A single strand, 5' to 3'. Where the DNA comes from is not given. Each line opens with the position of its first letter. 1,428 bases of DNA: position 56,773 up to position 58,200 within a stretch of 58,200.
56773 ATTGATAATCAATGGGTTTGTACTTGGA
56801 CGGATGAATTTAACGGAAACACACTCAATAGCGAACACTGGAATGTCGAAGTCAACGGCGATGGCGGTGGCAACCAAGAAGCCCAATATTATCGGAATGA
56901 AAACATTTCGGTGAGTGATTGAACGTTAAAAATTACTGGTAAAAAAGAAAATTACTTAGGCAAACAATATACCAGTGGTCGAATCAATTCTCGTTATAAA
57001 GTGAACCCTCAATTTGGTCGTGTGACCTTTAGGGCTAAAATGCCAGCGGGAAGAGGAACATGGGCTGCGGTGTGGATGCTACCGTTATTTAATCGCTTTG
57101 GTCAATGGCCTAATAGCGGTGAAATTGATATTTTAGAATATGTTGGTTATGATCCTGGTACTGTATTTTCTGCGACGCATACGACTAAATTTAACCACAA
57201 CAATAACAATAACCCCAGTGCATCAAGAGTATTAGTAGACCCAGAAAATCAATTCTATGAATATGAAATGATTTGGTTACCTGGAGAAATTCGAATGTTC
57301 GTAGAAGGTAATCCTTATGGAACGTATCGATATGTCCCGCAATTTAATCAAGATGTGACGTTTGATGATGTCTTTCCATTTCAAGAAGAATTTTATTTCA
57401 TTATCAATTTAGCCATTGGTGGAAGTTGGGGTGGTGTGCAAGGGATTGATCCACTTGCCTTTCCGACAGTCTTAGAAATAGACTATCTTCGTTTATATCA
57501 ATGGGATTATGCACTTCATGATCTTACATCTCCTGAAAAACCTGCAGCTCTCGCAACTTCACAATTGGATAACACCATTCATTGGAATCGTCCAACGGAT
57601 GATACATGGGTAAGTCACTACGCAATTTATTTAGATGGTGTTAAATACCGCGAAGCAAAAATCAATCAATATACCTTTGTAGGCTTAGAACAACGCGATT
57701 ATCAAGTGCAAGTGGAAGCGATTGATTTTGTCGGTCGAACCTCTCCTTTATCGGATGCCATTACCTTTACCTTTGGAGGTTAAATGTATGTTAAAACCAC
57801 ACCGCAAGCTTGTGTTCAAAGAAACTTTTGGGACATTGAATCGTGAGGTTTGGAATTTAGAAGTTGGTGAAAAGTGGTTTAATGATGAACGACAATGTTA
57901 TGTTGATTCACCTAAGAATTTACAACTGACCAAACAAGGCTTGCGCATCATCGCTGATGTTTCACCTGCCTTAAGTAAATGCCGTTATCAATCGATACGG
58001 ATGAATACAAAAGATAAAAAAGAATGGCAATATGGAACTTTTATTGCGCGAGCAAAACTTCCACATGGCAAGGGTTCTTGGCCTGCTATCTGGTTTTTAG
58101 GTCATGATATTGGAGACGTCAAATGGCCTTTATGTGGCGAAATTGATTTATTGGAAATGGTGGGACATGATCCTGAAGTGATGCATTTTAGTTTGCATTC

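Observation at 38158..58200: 20-kb single-strand glycan locus with known beta-glucan parts around an uncharacterised three-gene core, two ABC permease pairs, and no ATPase or regulator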

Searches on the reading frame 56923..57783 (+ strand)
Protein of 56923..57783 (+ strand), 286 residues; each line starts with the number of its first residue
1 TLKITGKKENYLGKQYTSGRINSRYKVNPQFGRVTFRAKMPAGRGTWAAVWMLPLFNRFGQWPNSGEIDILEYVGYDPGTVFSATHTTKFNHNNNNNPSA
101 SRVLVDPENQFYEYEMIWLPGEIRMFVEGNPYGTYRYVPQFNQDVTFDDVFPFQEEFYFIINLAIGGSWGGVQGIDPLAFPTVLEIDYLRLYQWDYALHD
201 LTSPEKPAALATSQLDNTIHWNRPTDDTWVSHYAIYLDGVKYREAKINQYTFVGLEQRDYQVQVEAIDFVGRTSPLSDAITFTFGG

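Call 13: search_protein_families(library=pfam, proteins=[window:56923-57783:+], max_evalue=0.01)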
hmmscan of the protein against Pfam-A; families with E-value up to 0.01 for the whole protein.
window:56923-57783:+ (286 aa): 2 families
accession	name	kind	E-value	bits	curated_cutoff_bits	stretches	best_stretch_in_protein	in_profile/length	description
PF00722.28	Glyco_hydro_16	-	6.2e-18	65.3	22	1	14-169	27-162/175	Glycosyl hydrolases family 16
PF03935.22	SKN1_KRE6_Sbg1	-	2.9e-06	26.4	30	1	154-195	412-452/501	Beta-glucan synthesis-associated protein SKN1/KRE6/Sbg1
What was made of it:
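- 56632..57783 (+): GH16 laminarinase lipoprotein (lipobox VTSC) with a C-terminal extra domain. Interrupted here by an in-frame TGA at 56920-56922. Pfam GH16 (call 13).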

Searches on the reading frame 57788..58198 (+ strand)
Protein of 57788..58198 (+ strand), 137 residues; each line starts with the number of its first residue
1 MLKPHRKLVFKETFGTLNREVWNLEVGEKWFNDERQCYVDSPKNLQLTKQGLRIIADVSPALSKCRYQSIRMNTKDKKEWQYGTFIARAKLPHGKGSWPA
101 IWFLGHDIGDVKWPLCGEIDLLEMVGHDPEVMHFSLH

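Call 13: search_protein_families(library=pfam, proteins=[window:57788-58198:+], max_evalue=0.01)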
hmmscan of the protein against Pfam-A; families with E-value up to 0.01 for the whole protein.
window:57788-58198:+ (137 aa): 1 family
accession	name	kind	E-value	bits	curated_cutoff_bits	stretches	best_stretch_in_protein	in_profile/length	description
PF00722.28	Glyco_hydro_16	-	8.5e-08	32.3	22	1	51-137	28-90/175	Glycosyl hydrolases family 16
